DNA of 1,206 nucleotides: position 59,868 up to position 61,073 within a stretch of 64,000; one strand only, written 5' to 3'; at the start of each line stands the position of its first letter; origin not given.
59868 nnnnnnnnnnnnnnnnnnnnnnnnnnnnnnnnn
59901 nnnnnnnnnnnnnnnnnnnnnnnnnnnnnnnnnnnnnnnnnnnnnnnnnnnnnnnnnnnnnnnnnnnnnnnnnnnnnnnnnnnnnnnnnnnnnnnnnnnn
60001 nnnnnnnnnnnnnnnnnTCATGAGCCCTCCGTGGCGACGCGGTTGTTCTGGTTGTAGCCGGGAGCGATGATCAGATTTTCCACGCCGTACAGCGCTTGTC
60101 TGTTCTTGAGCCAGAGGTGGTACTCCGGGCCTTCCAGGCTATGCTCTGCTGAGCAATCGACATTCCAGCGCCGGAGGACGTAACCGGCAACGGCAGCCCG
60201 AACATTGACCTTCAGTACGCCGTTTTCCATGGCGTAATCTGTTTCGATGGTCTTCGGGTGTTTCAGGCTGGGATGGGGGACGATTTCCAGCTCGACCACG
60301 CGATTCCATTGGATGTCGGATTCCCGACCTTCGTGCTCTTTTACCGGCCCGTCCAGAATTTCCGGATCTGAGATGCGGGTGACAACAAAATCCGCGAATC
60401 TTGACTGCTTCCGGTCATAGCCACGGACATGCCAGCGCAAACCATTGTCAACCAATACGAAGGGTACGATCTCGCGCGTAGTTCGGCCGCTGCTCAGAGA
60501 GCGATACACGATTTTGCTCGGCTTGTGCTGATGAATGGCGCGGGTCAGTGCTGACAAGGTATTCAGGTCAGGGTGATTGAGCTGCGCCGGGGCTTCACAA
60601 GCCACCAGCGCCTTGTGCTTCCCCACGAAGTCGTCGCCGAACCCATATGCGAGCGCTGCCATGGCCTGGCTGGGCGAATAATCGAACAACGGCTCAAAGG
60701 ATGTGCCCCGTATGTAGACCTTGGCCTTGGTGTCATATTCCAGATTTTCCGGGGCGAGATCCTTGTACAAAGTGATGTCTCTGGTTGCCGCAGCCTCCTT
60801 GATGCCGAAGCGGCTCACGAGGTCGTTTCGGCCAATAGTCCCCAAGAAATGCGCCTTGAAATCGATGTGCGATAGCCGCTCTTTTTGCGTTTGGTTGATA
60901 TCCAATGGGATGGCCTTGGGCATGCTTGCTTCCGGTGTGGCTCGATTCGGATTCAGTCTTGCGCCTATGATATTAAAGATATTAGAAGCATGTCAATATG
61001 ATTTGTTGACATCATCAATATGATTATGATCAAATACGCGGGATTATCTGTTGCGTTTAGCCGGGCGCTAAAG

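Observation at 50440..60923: Five-gene cassette: WYL regulator, SNF2 helicase-PD-(D/E)xK nuclease, DUF1156 adenine methyltransferase, DUF499 ATPase, small TM protein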

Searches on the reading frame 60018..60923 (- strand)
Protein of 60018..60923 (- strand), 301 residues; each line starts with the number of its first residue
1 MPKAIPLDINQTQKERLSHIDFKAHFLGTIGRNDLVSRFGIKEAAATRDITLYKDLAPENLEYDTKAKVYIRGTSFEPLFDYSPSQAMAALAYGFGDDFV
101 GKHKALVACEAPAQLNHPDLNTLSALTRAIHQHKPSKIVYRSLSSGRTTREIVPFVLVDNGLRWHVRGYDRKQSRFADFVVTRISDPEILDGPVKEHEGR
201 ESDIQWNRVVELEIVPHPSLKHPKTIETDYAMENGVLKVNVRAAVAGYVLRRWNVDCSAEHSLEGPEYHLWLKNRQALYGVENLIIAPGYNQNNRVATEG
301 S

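Call 3: search_protein_families(library=pfam, proteins=[window:60018-60923:-], max_evalue=0.01)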
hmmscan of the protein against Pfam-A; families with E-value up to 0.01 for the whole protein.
window:60018-60923:- (301 aa): 1 family
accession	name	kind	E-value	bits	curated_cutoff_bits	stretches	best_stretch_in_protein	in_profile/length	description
PF13280.12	WYL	-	1.9e-11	44.2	21.8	1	122-188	2-69/70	WYL domain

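Call 4: search_protein_families(library=padloc, proteins=[window:60018-60923:-], max_evalue=0.01)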
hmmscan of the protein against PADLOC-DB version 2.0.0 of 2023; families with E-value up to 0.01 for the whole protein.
window:60018-60923:- (301 aa): 2 families
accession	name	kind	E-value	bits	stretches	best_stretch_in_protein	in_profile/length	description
PDLC01457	WYL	-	1e-18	65.8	1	103-280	109-218/229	"CAS-I,CAS-II,CAS-III,CAS-IV,CAS-V,CAS-VI; associated_signaling"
PDLC01652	WYL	-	6.1e-10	37.6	1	121-256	18-115/162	"CAS-I,CAS-II,CAS-III,CAS-IV,CAS-V,CAS-VI; associated_signaling"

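Call 32: search_solved_structures(query=window:60018-60923:-, max_evalue=1, show_alignments=1)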
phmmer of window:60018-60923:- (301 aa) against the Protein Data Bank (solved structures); distinct sequences matched with E-value up to 1: 7.
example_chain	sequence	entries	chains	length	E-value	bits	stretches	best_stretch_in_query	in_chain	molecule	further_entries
7qfz_A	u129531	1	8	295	2.8e-97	328.5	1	8-292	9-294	WYL domain-containing protein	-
7tb5_A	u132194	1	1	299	7.5e-32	113.7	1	13-277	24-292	WYL domain-containing protein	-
9c5g_A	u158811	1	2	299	2.9e-30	108.5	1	13-257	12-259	CapW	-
7tb6_A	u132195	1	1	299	1.8e-26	96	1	12-274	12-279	S. maltophilia CapW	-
7t8k_A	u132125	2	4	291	1.6e-23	86.3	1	16-272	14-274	BrxR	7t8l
7p5x_AY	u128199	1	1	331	0.015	17.5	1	121-214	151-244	Transcriptional regulator-like protein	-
9fnd_X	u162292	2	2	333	0.015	17.5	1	121-214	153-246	Transcriptional regulator-like protein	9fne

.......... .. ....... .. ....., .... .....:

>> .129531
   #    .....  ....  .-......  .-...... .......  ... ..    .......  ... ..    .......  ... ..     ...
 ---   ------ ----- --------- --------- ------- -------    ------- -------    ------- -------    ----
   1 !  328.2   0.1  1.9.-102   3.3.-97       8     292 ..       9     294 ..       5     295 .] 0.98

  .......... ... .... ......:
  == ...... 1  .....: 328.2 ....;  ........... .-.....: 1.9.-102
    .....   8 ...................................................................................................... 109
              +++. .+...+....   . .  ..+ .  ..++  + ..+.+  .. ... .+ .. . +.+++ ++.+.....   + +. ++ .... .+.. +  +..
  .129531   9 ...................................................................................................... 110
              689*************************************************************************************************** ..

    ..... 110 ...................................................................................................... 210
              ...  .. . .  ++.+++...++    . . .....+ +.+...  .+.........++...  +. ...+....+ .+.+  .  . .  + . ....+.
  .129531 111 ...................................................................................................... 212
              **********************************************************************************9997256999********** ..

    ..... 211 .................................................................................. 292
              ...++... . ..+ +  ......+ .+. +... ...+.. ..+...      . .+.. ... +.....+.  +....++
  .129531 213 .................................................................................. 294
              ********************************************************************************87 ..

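Call 41: search_dna_similar(query=window:60018-60923:-, collection=plasmids, mode=protein, max_rows=25)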
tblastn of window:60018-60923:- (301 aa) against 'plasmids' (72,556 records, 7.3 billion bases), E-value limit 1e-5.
Records with a match: 697; places in all: 720; records where one place covers at least 80% of the query: 640.
Best place of each record, by identity: <60% 697.
By first word of the organism name: Klebsiella 191; Acinetobacter 170; Escherichia 80; Enterobacter 37; Raoultella 17; Salmonella 17; Aeromonas 17; Rhizobium 13; Bradyrhizobium 9; Vibrio 8; and 63 more.
By predicted mobility (MOB-suite, as given by PLSDB): conjugative 342; non-mobilizable 206; mobilizable 149.
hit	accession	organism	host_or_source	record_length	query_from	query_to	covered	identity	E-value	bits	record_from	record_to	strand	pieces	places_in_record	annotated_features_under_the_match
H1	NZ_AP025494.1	Vibrio gigantis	-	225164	11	298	96%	56.2%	6e-102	333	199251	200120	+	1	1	WYL domain-containing protein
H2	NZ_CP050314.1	Shewanella aestuarii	Perinereis linea,Single cell,intestinal ...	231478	11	298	96%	55.9%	4e-101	331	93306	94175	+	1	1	WYL domain-containing protein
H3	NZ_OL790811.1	Proteus mirabilis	-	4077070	11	290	93%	55.2%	4e-97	320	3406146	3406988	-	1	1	none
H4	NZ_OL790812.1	Proteus mirabilis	-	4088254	11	290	93%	55.2%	4e-97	320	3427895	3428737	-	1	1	none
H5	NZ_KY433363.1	Proteus mirabilis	-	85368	11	291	93%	54.9%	3e-99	326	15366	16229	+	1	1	WYL domain-containing protein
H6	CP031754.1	Cereibacter sphaeroides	cell culture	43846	8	294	95%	52.3%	1e-96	318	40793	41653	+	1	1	WYL domain-containing protein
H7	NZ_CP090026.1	Cereibacter azotoformans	cell culture,Aquaculture sediment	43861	8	294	95%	52.3%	1e-96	318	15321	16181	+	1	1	WYL domain-containing protein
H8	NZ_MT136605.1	Raoultella ornithinolytica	-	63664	8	293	95%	50.9%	9e-95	313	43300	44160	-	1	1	WYL domain-containing protein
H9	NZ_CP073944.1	Escherichia coli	Poultry,pure culture,Cloacal sample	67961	8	293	95%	50.9%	9e-95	313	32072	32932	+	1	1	WYL domain-containing protein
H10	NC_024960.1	Escherichia coli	caecum of a healthy swine in connection ...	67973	8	293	95%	50.9%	9e-95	313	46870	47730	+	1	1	WYL domain-containing protein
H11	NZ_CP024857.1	Escherichia coli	-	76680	8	293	95%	50.9%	9e-95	313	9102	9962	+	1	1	WYL domain-containing protein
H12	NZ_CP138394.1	Escherichia coli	Homo sapiens,Bacterial pure ...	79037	8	293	95%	50.9%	9e-95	313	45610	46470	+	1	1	WYL domain-containing protein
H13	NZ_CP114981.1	Enterobacter hormaechei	dog,pure culture,Kidney stone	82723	8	293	95%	50.9%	9e-95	313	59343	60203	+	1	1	WYL domain-containing protein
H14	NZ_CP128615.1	Escherichia coli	Homo sapiens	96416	8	293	95%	50.9%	9e-95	313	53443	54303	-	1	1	WYL domain-containing protein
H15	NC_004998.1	Escherichia coli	-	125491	8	293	95%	50.9%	9e-95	313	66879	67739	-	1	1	WYL domain-containing protein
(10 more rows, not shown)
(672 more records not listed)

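Call 42: get_annotated_region(hit=H1, flank=11000)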
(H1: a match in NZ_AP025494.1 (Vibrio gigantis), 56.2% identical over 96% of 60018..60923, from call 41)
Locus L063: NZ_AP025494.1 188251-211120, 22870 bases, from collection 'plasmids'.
description: Vibrio gigantis strain LMG 22741 plasmid p1, complete sequence
organism: Vibrio gigantis (NCBI taxid 296199)
taxonomy: Bacteria; Pseudomonadota; Gammaproteobacteria; Vibrionales; Vibrionaceae; Vibrio; Vibrio gigantis
host: -; source: -; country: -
typing (MOB-suite, as given by PLSDB): non-mobilizable
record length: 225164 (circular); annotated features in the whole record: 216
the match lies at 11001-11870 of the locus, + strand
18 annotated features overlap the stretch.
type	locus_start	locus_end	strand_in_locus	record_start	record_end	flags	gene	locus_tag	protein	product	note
CDS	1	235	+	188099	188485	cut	-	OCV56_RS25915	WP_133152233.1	hypothetical protein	-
CDS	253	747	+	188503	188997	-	-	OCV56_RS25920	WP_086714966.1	hypothetical protein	-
CDS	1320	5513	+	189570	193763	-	-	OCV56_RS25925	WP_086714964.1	hypothetical protein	-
CDS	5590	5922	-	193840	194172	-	-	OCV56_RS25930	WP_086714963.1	hypothetical protein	-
CDS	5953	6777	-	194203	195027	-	-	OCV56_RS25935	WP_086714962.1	DNA sulfur modification protein DndB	-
CDS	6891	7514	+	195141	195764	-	-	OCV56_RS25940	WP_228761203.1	hypothetical protein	-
CDS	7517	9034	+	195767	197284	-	-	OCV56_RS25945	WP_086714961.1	TnsD family Tn7-like transposition protein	-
CDS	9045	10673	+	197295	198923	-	-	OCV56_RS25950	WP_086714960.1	Tn7-like element transposition protein TnsE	-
CDS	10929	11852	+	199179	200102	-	-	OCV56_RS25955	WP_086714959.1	WYL domain-containing protein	-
CDS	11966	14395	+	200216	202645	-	-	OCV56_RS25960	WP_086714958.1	class I SAM-dependent DNA methyltransferase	-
CDS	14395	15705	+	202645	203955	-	-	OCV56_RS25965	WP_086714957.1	restriction endonuclease subunit S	-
CDS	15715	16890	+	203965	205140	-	-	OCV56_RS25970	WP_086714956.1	DUF4268 domain-containing protein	-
CDS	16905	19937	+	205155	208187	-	-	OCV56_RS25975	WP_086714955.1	type I restriction endonuclease subunit R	-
CDS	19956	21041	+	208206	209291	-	-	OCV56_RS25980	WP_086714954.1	ATP-binding protein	-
CDS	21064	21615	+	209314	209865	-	-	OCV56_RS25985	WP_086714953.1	helix-turn-helix domain-containing protein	-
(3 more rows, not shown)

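Call 43: get_annotated_region(hit=H9, flank=9000)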
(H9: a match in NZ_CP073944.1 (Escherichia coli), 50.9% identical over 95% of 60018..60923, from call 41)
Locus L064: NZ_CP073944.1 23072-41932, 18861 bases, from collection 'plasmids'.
description: Escherichia coli strain MB52 plasmid pYLMB52a, complete sequence
organism: Escherichia coli (NCBI taxid 562)
taxonomy: Bacteria; Pseudomonadota; Gammaproteobacteria; Enterobacterales; Enterobacteriaceae; Escherichia; Escherichia coli
host: -; source: Poultry,pure culture,Cloacal sample; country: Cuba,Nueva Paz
typing (MOB-suite, as given by PLSDB): mobilizable; replicon IncR
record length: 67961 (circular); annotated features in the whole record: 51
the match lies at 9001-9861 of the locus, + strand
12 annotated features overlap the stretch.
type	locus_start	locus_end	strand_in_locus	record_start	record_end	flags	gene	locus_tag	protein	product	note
CDS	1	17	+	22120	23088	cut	-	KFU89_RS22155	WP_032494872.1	IS5 family transposase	-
CDS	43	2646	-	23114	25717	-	-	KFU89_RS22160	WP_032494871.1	nuclease domain-containing protein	-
CDS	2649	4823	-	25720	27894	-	-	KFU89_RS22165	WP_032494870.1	AAA family ATPase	-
CDS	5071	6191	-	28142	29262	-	-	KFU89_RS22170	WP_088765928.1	IS3 family transposase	-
CDS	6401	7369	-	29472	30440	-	-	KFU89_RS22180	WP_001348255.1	IS5-like element IS903 family transposase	-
CDS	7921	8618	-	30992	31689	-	-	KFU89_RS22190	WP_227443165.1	IS1 family transposase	-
CDS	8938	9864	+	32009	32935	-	-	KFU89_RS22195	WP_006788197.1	WYL domain-containing protein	-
CDS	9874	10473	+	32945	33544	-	-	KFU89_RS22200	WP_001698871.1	DUF1819 family protein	-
CDS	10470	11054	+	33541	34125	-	-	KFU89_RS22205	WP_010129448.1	DUF1788 domain-containing protein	-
CDS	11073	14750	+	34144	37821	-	brxC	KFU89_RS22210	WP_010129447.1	BREX system P-loop protein BrxC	-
CDS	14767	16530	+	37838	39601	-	-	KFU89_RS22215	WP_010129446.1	DUF262 domain-containing protein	-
CDS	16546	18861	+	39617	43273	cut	pglX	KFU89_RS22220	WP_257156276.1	BREX-1 system adenine-specific DNA-methyltransferase PglX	GO:0006306 - DNA methylation [Evidence IEA]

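Call 52: search_protein_families(library=ncbifam, proteins=[window:60018-60923:-], max_evalue=0.01)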
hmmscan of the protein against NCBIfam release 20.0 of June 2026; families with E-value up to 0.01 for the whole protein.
window:60018-60923:- (301 aa): 0 families

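Call 71: search_protein_families(library=pfam, proteins=[window:60018-60923:-], max_evalue=1)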
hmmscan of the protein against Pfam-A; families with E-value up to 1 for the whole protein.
window:60018-60923:- (301 aa): 2 families
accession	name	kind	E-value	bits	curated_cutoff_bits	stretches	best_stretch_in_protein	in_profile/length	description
PF13280.12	WYL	-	1.9e-11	44.2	21.8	1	122-188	2-69/70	WYL domain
PF02982.20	Scytalone_dh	-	0.14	12.4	27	1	177-244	54-121/160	Scytalone dehydratase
